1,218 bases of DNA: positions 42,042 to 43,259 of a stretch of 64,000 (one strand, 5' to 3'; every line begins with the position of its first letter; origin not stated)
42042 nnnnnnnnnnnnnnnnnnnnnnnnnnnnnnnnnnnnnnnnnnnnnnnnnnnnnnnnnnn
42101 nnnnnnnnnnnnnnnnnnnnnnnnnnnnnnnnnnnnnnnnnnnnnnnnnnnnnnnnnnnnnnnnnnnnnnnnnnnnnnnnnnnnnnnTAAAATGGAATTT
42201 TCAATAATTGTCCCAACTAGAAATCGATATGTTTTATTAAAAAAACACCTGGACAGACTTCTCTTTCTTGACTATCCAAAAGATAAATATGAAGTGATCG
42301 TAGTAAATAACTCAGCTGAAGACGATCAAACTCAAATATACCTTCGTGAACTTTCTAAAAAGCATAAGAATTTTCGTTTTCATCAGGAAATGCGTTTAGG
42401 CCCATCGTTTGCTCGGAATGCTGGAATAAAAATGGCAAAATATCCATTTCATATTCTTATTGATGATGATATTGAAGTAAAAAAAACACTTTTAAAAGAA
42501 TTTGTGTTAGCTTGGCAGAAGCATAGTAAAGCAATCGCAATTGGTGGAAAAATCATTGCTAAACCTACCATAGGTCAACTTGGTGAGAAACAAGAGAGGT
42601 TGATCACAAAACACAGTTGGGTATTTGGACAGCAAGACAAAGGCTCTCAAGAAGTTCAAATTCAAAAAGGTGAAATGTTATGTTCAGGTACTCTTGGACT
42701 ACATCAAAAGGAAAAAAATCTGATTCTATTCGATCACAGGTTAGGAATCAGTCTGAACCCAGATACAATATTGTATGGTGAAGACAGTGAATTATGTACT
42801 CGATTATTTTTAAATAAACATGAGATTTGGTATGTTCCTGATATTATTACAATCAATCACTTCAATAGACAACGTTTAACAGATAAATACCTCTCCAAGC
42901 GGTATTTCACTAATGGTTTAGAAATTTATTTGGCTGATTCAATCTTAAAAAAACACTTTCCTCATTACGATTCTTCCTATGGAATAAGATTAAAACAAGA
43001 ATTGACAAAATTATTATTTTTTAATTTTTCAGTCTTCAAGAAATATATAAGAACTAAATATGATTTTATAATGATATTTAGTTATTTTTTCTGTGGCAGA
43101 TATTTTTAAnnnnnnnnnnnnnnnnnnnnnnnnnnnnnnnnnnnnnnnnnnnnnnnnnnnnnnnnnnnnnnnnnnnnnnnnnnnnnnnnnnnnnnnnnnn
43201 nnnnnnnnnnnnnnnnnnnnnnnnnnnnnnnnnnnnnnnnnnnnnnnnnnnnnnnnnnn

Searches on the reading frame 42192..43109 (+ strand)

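Call 5: search_protein_families(library=pfam, proteins=[window:42192-43109:+], max_evalue=0.01)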
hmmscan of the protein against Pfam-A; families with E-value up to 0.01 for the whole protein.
window:42192-43109:+ (305 aa): 2 families
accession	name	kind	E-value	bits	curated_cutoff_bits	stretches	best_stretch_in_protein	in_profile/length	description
PF00535.33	Glycos_transf_2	-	1.9e-19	70.7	23.3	1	4-136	1-131/168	Glycosyl transferase family 2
PF13641.12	Glyco_tranf_2_3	-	2.5e-08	34.7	27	1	3-224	3-213/230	Glycosyltransferase like family 2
